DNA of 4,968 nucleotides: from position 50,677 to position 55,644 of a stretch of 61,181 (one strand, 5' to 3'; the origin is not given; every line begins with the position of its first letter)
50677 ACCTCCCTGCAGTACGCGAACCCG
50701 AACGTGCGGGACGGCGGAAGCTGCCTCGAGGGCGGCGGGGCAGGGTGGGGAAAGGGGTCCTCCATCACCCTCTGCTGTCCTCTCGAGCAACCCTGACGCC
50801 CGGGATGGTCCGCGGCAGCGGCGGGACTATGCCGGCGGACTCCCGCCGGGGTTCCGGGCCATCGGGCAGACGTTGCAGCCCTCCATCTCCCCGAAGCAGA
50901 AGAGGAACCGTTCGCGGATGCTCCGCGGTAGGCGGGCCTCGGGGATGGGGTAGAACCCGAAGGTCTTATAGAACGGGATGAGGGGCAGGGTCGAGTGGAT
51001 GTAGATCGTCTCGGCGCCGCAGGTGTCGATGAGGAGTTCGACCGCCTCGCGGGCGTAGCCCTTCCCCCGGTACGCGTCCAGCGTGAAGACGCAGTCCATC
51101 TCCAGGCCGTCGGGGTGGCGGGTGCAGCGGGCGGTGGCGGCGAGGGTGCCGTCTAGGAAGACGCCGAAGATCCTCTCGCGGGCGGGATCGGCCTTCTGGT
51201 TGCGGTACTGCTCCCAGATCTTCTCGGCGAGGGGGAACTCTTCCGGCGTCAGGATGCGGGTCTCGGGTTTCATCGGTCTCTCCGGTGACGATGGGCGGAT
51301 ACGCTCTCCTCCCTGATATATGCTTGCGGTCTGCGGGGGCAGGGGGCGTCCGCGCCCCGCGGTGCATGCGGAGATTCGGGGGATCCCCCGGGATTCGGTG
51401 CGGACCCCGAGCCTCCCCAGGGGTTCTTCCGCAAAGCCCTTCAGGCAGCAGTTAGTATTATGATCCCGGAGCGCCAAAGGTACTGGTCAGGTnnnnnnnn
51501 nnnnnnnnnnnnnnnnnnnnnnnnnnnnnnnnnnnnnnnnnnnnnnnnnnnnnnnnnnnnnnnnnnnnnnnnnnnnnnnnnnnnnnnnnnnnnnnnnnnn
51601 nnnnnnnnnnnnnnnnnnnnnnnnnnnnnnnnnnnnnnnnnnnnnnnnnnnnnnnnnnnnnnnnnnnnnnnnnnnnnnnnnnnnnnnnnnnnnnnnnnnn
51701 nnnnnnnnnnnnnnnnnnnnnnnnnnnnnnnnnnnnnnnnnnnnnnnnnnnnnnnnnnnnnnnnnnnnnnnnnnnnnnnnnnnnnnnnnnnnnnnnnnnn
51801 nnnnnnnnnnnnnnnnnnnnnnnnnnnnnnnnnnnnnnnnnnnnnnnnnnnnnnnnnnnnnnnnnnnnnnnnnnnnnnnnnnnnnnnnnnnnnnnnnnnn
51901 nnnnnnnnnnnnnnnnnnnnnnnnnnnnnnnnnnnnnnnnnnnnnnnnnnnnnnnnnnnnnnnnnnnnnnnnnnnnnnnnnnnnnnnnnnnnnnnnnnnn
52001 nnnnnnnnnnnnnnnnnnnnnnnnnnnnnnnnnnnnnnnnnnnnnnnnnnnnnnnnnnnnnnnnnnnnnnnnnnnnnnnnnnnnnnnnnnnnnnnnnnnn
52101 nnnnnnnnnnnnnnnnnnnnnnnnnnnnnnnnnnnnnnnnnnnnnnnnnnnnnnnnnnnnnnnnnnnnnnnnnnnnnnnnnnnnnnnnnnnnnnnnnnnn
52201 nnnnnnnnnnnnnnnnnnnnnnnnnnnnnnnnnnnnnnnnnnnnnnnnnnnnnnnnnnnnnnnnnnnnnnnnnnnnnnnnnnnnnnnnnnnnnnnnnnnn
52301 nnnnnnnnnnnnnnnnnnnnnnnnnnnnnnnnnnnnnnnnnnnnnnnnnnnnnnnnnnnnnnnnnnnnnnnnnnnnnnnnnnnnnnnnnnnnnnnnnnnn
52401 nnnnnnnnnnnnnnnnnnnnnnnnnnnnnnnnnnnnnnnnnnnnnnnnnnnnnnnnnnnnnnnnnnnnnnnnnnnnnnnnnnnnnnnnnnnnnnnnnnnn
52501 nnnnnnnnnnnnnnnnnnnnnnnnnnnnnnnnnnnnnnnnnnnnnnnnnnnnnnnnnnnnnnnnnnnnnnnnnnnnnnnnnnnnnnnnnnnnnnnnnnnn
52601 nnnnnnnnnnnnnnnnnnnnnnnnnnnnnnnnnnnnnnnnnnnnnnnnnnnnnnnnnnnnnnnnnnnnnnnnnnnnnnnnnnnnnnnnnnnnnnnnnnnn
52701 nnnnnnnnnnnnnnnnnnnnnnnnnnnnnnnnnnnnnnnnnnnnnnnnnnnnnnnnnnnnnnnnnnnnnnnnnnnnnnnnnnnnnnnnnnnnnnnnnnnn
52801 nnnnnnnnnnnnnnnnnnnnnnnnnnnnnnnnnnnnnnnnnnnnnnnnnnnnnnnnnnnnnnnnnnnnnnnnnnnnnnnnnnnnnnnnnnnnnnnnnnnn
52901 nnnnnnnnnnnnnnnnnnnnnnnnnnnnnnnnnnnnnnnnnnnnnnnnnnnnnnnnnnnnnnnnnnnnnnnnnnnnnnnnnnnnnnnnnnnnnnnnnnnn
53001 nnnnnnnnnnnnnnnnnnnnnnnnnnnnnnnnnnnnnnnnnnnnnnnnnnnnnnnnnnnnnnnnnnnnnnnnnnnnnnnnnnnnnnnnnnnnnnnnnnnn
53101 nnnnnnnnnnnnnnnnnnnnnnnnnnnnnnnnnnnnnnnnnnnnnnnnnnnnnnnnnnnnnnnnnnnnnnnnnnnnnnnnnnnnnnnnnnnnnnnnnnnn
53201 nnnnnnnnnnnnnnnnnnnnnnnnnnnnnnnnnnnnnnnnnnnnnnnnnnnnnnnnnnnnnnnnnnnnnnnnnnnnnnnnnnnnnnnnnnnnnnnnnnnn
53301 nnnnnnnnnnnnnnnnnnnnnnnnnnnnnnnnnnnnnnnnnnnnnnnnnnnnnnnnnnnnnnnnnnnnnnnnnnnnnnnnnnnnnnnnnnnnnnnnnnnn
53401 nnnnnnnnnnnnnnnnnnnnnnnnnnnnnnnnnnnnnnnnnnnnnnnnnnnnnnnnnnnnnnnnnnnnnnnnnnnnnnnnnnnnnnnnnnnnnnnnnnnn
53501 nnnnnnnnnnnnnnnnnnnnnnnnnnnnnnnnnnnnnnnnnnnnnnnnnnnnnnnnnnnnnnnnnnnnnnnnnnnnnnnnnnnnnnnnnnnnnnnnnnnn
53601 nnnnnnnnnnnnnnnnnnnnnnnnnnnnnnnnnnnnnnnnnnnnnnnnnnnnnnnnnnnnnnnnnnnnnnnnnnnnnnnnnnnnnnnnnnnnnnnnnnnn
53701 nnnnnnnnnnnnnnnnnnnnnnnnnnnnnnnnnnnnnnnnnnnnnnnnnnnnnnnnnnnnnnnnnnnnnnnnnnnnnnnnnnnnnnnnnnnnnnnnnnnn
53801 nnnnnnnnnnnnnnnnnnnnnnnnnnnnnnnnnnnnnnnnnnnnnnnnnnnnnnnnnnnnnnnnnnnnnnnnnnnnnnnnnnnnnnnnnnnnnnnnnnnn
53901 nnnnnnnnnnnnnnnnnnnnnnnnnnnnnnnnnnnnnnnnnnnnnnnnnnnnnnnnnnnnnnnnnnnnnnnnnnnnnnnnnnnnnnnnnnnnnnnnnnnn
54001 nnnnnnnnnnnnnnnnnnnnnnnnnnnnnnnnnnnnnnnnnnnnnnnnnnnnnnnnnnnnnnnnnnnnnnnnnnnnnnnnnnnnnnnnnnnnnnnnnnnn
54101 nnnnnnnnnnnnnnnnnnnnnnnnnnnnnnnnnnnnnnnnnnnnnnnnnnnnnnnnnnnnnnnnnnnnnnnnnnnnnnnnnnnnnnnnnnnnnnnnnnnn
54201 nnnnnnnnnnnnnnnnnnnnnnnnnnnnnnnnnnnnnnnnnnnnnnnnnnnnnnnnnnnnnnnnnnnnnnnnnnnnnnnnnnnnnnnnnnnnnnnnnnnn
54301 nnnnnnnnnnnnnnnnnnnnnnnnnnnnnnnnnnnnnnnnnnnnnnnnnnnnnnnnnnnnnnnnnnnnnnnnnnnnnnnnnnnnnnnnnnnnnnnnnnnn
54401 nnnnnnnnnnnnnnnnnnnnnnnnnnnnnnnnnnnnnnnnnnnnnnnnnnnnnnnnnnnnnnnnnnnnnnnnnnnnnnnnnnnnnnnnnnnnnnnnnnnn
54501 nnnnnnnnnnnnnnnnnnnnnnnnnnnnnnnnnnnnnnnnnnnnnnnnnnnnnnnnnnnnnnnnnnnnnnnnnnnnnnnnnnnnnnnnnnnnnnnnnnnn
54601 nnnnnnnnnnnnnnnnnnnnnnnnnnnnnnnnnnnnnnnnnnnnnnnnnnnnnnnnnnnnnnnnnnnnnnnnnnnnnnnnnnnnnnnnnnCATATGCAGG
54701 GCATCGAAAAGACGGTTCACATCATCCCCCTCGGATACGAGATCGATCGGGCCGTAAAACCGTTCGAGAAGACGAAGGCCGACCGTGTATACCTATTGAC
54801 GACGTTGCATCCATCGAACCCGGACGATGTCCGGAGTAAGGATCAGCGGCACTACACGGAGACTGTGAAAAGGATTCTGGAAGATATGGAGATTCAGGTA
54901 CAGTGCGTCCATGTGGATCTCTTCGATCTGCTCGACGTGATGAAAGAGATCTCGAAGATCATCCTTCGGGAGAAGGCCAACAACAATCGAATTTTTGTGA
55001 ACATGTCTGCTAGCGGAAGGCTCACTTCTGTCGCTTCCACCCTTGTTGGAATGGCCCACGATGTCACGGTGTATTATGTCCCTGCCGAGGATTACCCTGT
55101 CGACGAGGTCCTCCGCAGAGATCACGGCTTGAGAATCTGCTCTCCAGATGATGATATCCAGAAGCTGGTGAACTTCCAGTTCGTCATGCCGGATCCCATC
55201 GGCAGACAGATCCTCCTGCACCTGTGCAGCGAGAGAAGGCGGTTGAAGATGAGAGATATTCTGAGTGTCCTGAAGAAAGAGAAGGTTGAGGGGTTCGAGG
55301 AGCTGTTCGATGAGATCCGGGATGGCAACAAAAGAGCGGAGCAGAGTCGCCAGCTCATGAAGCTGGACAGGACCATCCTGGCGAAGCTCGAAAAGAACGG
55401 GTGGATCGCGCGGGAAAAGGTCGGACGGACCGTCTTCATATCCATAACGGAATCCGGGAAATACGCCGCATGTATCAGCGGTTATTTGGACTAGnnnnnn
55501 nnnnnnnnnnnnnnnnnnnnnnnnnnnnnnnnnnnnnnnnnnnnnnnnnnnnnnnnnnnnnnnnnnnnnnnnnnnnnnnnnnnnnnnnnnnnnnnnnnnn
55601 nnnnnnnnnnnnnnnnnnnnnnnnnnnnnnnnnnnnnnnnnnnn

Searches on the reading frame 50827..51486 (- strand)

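Call 48: search_protein_families(library=pfam, proteins=[window:50827-51486:-], max_evalue=0.001)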
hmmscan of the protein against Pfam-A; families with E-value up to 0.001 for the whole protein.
window:50827-51486:- (219 aa): 4 families
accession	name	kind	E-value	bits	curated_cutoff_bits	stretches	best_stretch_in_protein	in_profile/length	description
PF00583.31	Acetyltransf_1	-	2.8e-11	44.1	20.7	1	91-178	20-116/116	Acetyltransferase (GNAT) family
PF13508.13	Acetyltransf_7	-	5.8e-06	27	27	1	104-179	3-83/84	Acetyltransferase (GNAT) domain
PF13673.13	Acetyltransf_10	-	0.00023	21.6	23.6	1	100-181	27-110/128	Acetyltransferase (GNAT) domain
PF13302.13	Acetyltransf_3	-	0.00044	21.4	25.4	1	88-156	35-108/138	Acetyltransferase (GNAT) domain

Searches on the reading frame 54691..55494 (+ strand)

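Call 48: search_protein_families(library=pfam, proteins=[window:54691-55494:+], max_evalue=0.001)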
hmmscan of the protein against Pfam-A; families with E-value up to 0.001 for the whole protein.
window:54691-55494:+ (267 aa): 3 families
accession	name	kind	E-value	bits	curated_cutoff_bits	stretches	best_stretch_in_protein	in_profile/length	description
PF19810.5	HFX_2341_N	-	2.3e-38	131.7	30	1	9-135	2-120/120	HFX_2341-like, N-terminal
PF22665.2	DUF6293_C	-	7.7e-22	78.1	27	1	159-262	2-100/101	DUF6293 C-terminal winged helix domain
PF22662.2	Csa3_N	-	0.00015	22.2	27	1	10-118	3-106/120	Csa3 CRISPR-associated Rossmann-like domain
